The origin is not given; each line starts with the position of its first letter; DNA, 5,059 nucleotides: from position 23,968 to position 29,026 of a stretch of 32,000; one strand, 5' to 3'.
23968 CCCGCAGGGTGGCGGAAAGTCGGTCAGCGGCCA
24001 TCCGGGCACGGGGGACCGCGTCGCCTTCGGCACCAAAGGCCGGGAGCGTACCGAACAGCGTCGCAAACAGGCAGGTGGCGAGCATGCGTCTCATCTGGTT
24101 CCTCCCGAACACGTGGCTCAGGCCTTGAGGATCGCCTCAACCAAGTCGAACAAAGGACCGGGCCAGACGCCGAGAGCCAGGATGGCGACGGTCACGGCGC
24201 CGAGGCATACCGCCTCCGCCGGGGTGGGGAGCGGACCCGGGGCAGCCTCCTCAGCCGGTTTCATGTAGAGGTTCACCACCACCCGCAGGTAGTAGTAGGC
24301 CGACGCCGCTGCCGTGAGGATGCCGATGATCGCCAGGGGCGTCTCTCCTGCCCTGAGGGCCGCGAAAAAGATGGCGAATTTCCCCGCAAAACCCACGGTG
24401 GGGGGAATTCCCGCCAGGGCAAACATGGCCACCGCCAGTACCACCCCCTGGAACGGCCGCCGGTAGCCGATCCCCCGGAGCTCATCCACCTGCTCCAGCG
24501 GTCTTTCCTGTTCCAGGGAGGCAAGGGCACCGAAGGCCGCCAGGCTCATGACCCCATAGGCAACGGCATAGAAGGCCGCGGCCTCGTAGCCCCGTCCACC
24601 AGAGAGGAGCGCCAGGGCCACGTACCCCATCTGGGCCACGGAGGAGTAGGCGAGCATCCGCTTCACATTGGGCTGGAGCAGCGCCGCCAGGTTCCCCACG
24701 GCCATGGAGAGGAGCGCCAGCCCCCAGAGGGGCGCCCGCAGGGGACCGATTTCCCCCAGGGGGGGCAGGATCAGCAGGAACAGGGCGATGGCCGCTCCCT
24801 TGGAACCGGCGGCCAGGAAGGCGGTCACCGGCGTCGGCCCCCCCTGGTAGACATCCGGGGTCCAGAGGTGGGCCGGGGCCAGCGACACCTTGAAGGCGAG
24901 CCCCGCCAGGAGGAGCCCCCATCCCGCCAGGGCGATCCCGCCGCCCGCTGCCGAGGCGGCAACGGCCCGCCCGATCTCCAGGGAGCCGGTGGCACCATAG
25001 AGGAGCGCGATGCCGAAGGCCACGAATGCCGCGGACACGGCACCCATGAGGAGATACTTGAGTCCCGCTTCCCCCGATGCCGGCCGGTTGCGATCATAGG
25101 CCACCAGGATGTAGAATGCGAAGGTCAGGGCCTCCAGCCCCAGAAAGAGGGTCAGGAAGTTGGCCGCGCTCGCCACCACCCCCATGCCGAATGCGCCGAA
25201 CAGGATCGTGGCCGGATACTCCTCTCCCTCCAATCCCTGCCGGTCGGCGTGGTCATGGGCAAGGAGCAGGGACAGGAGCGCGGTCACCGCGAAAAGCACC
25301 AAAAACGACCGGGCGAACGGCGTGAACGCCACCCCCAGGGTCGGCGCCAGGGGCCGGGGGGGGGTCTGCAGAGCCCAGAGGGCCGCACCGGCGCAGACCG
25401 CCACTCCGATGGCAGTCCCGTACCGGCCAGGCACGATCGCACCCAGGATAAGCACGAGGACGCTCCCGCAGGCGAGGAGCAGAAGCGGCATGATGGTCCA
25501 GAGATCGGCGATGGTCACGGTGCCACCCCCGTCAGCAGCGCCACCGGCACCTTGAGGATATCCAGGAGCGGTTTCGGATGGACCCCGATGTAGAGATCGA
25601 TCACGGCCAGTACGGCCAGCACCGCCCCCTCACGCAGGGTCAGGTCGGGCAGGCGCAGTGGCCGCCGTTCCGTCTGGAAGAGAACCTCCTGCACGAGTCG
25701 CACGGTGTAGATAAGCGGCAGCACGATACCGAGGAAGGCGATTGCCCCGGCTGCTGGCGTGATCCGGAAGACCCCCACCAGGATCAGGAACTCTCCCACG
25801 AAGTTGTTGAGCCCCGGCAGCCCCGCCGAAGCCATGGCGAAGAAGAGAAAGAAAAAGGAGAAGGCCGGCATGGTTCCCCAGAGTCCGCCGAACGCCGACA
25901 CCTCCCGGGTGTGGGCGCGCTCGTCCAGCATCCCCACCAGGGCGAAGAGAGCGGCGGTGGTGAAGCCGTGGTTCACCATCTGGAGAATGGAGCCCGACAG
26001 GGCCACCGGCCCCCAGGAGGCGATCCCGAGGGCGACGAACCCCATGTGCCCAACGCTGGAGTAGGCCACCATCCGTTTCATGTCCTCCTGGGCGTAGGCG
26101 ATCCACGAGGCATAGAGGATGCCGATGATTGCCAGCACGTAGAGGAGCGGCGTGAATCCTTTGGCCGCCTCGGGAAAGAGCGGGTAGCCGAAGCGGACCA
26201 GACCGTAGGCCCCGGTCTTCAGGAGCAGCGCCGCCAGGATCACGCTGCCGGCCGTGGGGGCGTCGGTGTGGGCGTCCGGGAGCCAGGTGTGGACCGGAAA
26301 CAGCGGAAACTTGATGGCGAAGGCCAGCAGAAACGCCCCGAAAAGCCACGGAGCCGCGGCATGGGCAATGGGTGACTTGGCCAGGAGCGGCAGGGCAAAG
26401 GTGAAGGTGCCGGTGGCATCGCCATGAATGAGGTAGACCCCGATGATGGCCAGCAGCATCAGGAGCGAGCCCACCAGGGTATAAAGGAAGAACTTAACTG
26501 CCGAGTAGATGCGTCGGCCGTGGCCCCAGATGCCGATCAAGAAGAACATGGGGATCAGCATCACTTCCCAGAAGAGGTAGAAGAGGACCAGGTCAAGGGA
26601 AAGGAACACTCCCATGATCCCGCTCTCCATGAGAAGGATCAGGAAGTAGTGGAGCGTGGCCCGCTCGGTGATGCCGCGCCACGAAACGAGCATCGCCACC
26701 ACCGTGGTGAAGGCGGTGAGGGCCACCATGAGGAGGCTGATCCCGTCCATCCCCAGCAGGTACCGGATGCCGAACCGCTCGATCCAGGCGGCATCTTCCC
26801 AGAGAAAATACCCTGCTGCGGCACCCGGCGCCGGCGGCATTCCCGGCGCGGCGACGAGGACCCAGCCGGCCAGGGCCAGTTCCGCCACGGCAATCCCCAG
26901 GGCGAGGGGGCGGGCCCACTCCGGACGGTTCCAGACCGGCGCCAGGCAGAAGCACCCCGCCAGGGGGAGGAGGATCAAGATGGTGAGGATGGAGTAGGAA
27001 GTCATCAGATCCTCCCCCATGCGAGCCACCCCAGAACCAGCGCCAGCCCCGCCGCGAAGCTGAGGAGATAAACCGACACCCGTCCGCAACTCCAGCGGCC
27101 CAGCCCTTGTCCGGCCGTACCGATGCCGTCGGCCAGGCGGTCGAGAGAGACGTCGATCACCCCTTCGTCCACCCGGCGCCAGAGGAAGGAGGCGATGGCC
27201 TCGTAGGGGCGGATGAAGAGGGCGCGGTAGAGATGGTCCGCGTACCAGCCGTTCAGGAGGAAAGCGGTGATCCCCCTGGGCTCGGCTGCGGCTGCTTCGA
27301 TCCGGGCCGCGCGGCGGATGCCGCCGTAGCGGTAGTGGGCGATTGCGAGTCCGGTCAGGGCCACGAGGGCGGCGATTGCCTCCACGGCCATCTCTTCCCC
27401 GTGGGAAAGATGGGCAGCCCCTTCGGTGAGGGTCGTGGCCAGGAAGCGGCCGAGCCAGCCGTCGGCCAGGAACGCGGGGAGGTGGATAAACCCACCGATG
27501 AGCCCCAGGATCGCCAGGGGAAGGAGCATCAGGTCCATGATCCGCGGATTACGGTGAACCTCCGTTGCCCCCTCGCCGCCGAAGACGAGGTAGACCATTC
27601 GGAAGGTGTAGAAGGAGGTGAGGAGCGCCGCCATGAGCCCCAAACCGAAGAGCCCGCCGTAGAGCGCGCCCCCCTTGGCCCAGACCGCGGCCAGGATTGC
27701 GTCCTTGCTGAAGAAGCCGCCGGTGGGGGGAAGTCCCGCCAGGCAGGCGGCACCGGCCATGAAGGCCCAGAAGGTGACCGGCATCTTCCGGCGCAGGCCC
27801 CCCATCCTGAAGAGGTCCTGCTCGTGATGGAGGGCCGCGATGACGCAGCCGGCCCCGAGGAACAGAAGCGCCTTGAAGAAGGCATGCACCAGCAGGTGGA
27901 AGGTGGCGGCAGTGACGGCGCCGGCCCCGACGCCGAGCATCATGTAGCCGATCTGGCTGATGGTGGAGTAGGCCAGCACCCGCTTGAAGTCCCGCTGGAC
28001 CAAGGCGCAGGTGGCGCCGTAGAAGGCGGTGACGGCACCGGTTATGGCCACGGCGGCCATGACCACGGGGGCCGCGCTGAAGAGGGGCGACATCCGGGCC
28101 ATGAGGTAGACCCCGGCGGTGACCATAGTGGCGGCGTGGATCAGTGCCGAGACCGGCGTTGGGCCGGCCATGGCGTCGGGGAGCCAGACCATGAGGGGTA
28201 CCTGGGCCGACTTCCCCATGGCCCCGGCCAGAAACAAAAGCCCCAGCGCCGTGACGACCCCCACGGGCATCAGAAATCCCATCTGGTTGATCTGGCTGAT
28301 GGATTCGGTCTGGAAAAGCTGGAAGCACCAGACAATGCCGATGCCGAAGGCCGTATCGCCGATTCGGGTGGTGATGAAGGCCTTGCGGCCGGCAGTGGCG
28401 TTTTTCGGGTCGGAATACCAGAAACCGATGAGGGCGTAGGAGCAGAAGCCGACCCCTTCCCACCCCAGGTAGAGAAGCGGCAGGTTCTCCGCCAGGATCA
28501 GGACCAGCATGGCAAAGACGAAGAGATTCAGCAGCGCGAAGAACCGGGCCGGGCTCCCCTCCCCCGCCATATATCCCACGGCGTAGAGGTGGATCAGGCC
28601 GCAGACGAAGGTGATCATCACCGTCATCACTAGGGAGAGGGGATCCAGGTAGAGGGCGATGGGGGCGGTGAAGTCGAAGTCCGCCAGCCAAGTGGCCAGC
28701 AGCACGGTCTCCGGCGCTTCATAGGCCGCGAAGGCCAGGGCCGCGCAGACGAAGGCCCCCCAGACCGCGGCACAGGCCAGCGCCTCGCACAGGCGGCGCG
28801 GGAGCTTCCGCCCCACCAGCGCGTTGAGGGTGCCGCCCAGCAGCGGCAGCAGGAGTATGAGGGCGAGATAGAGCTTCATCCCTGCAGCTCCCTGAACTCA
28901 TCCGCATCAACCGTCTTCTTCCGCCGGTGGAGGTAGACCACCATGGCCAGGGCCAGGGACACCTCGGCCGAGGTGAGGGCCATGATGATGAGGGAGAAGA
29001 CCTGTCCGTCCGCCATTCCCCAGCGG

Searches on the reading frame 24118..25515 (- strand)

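Call 64: search_protein_families(library=pfam, proteins=[window:24118-25515:-], max_evalue=0.001)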
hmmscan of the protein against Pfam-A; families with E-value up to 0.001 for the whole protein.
window:24118-25515:- (465 aa): 1 family
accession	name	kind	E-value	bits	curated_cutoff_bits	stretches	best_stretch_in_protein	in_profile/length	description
PF00361.26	Proton_antipo_M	-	3.2e-64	217.4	21.5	1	117-402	1-291/294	NADH:quinone oxidoreductase/Mrp antiporter, TM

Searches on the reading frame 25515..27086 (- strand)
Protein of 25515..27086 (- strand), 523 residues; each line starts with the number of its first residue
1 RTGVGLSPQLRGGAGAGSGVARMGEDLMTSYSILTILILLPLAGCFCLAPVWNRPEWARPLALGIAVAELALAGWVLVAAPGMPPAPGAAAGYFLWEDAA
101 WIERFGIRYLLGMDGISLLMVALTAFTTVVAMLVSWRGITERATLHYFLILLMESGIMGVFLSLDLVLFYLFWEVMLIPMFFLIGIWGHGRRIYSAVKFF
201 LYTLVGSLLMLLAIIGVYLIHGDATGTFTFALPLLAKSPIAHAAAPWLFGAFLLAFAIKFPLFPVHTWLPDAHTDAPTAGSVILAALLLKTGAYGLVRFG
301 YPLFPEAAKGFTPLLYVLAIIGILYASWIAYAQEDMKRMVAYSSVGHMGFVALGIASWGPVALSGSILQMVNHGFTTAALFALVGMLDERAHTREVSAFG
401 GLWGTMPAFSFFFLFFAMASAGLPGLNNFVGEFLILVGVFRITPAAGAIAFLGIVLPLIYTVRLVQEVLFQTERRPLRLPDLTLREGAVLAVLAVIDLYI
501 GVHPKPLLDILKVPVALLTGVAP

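Call 64: search_protein_families(library=pfam, proteins=[window:25515-27086:-], max_evalue=0.001)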
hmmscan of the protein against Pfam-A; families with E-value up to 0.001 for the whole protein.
window:25515-27086:- (523 aa): 1 family
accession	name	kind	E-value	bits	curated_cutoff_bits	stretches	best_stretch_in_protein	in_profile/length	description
PF00361.26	Proton_antipo_M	-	7.3e-73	245.8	21.5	1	163-453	1-290/294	NADH:quinone oxidoreductase/Mrp antiporter, TM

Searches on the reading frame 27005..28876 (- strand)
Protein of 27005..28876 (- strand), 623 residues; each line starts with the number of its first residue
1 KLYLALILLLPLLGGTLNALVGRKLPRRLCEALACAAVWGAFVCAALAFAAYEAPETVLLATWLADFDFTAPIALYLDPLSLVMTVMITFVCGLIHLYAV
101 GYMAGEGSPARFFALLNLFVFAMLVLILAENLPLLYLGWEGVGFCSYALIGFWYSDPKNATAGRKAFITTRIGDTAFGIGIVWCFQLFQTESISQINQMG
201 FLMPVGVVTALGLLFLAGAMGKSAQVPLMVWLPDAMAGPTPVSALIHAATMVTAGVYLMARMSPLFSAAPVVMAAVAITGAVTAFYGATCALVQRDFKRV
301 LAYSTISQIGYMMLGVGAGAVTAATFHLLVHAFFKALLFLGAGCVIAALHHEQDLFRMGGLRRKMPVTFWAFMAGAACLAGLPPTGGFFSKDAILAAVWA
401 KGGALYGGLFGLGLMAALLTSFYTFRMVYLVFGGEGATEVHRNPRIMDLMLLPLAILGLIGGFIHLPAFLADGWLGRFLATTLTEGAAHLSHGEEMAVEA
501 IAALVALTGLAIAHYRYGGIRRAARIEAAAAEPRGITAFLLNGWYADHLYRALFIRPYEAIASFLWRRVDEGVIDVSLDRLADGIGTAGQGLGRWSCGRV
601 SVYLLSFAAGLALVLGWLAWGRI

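Call 64: search_protein_families(library=pfam, proteins=[window:27005-28876:-], max_evalue=0.001)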
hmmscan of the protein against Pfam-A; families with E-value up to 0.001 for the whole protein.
window:27005-28876:- (623 aa): 2 families
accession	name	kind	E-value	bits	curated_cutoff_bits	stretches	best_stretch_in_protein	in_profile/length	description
PF00361.26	Proton_antipo_M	-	3.2e-81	273.2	21.5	1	129-403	1-280/294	NADH:quinone oxidoreductase/Mrp antiporter, TM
PF00662.26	Proton_antipo_N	-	1.1e-16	60.9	24.5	1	63-113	1-51/51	NADH-Ubiquinone oxidoreductase (complex I), chain 5 N-terminus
